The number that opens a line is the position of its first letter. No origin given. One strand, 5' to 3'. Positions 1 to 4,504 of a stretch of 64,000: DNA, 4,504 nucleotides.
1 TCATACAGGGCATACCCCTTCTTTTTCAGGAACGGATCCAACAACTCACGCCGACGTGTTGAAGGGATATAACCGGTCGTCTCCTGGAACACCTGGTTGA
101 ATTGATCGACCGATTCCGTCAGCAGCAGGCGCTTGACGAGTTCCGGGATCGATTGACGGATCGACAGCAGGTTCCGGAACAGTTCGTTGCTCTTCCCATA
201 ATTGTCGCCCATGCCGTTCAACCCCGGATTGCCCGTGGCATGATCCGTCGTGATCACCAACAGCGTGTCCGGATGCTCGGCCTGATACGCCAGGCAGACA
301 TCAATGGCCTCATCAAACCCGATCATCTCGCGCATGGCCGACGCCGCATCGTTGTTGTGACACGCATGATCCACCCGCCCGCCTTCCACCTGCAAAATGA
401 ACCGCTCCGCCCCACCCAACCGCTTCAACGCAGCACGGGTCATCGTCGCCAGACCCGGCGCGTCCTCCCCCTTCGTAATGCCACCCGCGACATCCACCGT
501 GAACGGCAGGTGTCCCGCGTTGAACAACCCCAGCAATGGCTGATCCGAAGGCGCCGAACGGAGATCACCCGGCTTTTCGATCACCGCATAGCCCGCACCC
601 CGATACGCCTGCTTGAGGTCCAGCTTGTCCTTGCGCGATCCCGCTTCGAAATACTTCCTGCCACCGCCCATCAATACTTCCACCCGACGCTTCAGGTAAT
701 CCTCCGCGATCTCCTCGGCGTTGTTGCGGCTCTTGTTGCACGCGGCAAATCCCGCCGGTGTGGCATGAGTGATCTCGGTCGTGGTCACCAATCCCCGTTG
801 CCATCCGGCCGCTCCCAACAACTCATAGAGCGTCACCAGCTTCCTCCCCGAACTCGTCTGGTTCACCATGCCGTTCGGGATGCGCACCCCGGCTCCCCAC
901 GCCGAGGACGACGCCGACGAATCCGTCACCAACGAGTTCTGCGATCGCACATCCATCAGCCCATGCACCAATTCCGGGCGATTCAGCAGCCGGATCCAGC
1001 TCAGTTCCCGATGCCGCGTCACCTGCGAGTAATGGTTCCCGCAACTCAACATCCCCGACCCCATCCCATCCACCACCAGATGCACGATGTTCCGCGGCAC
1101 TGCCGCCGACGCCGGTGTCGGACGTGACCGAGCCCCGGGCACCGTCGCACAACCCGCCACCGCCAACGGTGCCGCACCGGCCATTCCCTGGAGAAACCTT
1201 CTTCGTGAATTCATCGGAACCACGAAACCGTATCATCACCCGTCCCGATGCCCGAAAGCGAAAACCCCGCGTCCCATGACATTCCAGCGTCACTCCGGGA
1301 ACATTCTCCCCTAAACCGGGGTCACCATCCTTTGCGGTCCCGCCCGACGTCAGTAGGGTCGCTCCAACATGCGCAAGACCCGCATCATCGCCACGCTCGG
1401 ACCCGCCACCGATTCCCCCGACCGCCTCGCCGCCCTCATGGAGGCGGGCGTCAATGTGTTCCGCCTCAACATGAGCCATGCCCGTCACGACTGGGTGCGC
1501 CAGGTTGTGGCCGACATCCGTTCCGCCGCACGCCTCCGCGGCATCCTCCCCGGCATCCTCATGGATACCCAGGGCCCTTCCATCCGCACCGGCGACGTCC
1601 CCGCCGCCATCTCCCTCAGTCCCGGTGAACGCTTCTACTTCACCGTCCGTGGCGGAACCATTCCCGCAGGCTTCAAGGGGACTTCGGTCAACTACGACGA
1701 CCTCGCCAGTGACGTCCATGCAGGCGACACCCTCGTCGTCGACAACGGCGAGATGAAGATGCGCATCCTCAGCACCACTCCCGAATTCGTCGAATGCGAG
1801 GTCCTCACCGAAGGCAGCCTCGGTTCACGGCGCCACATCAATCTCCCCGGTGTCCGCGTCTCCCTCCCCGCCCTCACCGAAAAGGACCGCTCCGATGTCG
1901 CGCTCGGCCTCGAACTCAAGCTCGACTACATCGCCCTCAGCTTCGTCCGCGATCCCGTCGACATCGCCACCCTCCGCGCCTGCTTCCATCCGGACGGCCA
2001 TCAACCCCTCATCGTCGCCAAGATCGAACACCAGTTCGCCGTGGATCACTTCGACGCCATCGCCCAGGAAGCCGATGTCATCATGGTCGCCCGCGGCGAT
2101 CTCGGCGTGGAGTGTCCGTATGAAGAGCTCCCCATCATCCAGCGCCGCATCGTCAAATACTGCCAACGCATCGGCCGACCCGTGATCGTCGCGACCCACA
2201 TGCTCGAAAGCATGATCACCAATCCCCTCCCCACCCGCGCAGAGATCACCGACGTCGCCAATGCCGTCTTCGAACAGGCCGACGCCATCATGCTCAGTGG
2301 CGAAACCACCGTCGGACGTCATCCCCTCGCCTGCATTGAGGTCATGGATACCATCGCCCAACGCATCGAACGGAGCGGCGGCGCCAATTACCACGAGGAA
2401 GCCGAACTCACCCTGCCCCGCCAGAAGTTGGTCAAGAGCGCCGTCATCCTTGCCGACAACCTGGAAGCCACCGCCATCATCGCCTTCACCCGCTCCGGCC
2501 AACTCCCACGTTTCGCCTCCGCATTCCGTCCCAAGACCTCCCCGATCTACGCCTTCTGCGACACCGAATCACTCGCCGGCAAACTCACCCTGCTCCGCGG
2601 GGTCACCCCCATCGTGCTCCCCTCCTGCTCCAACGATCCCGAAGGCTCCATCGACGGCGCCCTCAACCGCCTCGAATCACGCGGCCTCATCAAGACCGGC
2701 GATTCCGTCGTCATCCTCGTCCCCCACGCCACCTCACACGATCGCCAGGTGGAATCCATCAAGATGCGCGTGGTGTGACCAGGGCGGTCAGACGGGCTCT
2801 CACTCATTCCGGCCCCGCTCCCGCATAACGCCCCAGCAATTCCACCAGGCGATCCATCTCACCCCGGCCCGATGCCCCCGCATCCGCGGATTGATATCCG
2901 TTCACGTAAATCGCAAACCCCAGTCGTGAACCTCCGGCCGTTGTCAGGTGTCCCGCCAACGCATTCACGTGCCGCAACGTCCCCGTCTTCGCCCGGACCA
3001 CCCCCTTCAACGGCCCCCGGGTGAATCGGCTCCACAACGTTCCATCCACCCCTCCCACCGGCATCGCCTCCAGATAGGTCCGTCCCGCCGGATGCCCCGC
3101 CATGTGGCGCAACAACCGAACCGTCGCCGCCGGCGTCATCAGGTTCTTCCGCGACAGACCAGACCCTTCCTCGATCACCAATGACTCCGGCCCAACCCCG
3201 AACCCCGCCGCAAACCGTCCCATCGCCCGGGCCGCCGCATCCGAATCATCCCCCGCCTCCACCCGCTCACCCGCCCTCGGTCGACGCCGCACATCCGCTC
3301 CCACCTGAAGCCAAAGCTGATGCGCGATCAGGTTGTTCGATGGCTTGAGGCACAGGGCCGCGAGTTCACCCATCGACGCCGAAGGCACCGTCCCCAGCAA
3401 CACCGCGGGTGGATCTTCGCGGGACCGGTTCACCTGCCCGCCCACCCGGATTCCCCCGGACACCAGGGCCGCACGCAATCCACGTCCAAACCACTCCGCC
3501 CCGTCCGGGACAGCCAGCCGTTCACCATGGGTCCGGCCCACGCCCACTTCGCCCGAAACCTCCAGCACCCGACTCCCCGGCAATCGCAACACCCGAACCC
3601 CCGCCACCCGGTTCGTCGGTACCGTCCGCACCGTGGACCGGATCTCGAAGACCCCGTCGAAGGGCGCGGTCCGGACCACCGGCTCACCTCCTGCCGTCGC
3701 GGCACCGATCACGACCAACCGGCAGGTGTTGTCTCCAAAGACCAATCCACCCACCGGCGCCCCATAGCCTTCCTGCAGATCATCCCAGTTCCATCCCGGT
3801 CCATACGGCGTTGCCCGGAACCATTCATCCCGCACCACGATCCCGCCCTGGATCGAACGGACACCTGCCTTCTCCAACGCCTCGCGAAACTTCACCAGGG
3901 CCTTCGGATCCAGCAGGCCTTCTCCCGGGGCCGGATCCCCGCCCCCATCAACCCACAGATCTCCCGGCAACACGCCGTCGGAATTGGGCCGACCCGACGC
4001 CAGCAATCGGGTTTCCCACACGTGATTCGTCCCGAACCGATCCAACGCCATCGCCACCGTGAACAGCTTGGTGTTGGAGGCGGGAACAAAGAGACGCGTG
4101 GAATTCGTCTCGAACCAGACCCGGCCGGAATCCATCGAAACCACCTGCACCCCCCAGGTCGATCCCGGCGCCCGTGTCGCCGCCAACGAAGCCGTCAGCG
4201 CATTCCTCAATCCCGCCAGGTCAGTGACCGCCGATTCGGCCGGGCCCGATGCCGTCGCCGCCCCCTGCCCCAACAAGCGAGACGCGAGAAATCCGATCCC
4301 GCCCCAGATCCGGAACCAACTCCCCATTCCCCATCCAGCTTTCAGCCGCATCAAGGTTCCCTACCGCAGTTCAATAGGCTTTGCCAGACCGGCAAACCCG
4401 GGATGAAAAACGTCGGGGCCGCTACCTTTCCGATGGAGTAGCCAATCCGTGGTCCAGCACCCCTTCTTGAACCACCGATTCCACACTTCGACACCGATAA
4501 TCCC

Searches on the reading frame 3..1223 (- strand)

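Call 18: search_protein_families(library=pfam, proteins=[window:3-1223:-], max_evalue=0.001)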
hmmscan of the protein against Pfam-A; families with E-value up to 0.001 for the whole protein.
window:3-1223:- (407 aa): 1 family
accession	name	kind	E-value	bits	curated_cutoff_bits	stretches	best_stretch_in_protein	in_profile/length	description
PF00245.25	Alk_phosphatase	-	6e-57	193.9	24.4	1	44-330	2-313/423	Alkaline phosphatase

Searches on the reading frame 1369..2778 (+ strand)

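Call 18: search_protein_families(library=pfam, proteins=[window:1369-2778:+], max_evalue=0.001)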
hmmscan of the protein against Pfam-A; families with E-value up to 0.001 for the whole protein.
window:1369-2778:+ (469 aa): 2 families
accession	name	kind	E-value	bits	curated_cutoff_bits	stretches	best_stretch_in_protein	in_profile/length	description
PF00224.27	PK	-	9.2e-103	344.2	30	1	1-321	1-326/328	Pyruvate kinase, barrel domain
PF02887.21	PK_C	-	6.8e-19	68.5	28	1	354-450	3-97/114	Pyruvate kinase, alpha/beta domain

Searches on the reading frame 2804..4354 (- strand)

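Call 18: search_protein_families(library=pfam, proteins=[window:2804-4354:-], max_evalue=0.001)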
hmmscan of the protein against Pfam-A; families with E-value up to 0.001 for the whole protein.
window:2804-4354:- (516 aa): 1 family
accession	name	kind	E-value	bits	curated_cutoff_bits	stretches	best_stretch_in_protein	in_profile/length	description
PF02113.21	Peptidase_S13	-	4.3e-80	270.1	22.8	1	50-504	2-441/444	D-Ala-D-Ala carboxypeptidase 3 (S13) family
